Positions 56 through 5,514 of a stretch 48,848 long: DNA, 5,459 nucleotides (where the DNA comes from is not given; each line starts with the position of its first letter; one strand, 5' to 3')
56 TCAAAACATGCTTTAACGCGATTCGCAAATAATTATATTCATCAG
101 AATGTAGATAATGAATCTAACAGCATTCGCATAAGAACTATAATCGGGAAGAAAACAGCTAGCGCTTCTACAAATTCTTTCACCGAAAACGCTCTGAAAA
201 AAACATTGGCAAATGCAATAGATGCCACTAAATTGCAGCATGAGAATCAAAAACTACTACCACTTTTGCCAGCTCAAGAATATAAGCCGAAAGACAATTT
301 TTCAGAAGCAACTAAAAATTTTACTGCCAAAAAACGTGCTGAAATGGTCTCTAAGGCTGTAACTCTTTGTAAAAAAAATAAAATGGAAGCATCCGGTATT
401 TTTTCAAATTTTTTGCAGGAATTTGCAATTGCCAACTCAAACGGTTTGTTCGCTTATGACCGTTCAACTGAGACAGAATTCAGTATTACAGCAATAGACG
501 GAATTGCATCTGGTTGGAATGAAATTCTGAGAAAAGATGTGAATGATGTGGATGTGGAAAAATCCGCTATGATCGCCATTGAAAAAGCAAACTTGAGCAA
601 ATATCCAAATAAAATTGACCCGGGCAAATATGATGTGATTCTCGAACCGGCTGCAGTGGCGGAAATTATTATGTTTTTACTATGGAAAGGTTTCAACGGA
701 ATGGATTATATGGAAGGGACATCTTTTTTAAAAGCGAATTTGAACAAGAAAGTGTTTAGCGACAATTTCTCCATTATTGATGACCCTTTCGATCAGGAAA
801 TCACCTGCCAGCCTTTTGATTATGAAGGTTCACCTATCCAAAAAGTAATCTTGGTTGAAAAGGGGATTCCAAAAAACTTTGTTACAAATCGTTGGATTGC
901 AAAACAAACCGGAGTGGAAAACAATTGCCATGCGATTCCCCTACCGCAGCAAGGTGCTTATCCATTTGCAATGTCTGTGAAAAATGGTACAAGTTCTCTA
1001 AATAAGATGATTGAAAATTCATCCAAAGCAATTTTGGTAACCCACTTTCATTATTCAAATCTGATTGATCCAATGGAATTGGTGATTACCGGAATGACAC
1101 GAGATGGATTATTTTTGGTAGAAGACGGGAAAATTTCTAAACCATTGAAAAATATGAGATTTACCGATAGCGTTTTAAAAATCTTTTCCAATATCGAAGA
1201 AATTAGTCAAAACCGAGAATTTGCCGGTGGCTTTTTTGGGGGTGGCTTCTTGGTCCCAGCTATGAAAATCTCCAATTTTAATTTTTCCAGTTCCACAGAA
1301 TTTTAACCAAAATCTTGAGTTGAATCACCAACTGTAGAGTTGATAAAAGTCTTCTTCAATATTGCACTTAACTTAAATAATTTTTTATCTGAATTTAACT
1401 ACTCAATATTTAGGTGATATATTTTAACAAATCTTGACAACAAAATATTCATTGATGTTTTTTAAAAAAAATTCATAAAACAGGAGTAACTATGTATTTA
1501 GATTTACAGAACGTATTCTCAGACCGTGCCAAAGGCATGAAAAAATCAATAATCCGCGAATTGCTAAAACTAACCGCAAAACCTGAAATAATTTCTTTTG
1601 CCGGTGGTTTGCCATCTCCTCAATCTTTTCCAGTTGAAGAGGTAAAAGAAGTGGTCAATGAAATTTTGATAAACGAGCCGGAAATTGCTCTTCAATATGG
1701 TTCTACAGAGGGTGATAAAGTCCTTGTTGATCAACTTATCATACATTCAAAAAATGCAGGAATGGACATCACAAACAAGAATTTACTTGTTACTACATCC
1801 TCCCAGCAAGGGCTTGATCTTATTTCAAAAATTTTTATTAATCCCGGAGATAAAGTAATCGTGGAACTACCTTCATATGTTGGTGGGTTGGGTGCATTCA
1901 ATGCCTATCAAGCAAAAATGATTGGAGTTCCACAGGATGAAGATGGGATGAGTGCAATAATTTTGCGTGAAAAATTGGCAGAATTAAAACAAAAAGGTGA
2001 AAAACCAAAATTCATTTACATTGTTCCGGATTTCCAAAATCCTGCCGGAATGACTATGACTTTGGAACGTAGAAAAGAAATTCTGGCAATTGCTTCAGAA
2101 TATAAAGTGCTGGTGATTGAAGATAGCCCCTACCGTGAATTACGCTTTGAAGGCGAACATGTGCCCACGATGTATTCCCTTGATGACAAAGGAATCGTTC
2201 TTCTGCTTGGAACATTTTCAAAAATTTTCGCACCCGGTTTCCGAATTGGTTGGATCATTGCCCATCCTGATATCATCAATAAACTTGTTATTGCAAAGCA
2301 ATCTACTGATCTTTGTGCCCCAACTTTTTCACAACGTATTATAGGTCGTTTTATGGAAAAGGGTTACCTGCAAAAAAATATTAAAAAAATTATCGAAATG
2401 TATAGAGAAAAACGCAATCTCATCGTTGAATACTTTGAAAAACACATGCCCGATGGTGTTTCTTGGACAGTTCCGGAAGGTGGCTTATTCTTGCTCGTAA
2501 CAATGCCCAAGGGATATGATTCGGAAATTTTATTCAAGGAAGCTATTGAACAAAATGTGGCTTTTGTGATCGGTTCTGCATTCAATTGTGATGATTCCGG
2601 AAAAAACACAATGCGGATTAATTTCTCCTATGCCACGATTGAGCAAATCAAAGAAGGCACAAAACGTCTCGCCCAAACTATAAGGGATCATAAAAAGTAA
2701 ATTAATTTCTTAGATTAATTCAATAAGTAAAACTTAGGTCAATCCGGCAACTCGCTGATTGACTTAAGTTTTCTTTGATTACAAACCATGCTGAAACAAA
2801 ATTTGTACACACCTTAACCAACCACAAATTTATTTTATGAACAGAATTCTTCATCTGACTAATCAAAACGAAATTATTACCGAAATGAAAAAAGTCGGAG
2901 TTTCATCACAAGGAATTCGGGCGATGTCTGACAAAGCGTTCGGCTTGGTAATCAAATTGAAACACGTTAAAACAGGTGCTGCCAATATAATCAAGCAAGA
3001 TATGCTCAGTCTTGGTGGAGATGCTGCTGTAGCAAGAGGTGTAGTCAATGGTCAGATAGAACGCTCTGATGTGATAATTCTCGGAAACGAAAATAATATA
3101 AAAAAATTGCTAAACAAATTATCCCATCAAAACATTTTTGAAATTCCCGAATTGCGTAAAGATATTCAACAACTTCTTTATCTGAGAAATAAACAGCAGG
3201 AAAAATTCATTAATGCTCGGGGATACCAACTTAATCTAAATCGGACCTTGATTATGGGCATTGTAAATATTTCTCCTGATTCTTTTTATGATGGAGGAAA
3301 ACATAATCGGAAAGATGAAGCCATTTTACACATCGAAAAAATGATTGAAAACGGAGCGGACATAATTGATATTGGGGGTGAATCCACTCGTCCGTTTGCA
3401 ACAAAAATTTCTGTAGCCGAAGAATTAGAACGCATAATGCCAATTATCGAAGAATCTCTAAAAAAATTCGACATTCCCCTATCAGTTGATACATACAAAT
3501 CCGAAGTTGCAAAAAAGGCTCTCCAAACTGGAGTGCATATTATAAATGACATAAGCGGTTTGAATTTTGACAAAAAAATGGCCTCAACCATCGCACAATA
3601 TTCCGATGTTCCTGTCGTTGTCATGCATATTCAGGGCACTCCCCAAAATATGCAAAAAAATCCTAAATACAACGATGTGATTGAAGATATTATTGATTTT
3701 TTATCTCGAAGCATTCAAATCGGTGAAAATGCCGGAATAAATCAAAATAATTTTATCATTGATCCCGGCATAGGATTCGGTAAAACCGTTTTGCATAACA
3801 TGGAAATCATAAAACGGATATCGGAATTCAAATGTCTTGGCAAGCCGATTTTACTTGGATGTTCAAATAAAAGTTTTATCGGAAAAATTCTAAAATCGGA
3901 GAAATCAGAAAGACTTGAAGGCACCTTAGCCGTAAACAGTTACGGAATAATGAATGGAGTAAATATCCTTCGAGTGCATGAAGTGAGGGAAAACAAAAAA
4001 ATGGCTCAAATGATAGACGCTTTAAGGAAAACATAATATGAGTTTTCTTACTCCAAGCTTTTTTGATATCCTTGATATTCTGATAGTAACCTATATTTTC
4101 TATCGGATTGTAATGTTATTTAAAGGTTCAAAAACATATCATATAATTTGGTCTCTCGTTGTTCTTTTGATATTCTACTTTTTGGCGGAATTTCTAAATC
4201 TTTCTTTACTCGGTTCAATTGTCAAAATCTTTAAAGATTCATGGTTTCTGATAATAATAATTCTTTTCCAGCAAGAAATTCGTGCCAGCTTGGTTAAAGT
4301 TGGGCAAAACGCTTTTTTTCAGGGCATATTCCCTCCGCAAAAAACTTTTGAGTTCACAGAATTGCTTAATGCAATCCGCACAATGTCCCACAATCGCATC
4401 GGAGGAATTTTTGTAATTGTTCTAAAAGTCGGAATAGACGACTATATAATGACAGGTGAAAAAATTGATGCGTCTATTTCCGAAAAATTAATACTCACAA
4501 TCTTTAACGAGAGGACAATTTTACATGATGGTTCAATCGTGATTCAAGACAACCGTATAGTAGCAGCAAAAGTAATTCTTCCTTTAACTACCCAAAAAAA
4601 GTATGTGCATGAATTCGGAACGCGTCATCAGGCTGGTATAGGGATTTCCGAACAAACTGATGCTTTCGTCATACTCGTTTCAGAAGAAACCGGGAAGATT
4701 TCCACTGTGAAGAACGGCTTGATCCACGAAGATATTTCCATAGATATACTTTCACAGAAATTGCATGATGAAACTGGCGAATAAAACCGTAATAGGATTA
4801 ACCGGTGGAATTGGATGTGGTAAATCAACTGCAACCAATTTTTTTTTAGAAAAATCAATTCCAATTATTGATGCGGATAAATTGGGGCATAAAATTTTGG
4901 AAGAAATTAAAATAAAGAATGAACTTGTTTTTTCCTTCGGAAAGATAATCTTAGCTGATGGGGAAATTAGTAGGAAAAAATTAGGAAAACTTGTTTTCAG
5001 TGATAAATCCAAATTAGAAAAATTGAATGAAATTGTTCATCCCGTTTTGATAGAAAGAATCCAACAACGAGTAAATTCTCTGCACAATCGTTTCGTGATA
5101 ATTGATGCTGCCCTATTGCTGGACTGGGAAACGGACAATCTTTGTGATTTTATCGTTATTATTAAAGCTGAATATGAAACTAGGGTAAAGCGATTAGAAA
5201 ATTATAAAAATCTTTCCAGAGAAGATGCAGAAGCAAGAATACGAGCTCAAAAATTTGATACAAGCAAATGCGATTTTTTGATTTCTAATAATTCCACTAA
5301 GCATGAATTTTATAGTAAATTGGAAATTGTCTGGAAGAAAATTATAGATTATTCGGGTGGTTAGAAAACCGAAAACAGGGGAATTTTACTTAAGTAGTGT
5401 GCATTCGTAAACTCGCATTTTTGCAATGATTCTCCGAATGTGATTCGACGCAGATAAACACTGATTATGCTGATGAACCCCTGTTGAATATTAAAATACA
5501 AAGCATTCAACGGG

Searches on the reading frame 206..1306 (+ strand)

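Call 17: search_protein_families(library=pfam, proteins=[window:206-1306:+], max_evalue=0.00001)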
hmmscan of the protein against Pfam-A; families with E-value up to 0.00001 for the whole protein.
window:206-1306:+ (366 aa): 2 families
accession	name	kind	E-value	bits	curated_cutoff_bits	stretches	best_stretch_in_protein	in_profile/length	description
PF19289.4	PmbA_TldD_3rd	-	1e-48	165.9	22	1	139-361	1-219/220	PmbA/TldA metallopeptidase C-terminal domain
PF19290.4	PmbA_TldD_2nd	-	3.9e-07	30.9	20.9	1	58-128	31-105/109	PmbA/TldA metallopeptidase central domain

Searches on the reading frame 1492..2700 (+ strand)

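Call 17: search_protein_families(library=pfam, proteins=[window:1492-2700:+], max_evalue=0.00001)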
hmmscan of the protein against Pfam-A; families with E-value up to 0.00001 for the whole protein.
window:1492-2700:+ (402 aa): 2 families
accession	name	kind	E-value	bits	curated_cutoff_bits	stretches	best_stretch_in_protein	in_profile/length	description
PF00155.27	Aminotran_1_2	-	1.1e-34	120.6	19.7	1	45-393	17-361/361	Aminotransferase class I and II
PF12897.13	Asp_aminotransf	-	3.2e-08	33.3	27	1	100-397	104-409/421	Aspartate amino-transferase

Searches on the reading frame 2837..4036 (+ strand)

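Call 17: search_protein_families(library=pfam, proteins=[window:2837-4036:+], max_evalue=0.00001)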
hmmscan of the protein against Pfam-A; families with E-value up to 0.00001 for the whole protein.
window:2837-4036:+ (399 aa): 1 family
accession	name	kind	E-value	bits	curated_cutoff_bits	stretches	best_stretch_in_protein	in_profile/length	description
PF00809.28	Pterin_bind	-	1.9e-84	283.6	25.5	1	140-381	1-244/244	Pterin binding enzyme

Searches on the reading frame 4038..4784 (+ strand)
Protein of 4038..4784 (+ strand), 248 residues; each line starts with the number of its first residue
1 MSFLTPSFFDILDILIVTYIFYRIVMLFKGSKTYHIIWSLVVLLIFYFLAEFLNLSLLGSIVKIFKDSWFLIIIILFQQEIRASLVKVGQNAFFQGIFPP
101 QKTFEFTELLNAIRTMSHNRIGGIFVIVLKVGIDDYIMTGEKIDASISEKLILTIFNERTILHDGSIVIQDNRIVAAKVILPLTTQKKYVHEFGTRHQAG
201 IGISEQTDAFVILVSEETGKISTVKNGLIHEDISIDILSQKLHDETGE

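Call 17: search_protein_families(library=pfam, proteins=[window:4038-4784:+], max_evalue=0.00001)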
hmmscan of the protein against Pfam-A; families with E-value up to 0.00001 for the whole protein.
window:4038-4784:+ (248 aa): 2 families
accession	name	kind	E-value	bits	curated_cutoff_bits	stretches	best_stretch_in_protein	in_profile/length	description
PF02457.21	DAC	-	1.6e-37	128.2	27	1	111-227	2-117/119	DisA bacterial checkpoint controller nucleotide-binding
PF19293.4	CdaA_N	-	6.1e-10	39.6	23.8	1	7-81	6-81/81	CdaA N-terminal transmembrane domain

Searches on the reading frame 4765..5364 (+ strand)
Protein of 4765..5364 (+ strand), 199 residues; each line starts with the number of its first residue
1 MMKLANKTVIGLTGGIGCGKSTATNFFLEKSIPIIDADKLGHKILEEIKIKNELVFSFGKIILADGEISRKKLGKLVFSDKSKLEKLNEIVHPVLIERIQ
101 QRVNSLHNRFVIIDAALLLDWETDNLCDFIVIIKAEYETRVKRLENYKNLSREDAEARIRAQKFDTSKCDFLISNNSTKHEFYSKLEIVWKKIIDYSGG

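Call 17: search_protein_families(library=pfam, proteins=[window:4765-5364:+], max_evalue=0.00001)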
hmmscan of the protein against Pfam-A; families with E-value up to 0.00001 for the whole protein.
window:4765-5364:+ (199 aa): 1 family
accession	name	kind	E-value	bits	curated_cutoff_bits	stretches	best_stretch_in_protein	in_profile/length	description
PF01121.26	CoaE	-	1.9e-40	138.9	27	1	9-178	2-177/180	Dephospho-CoA kinase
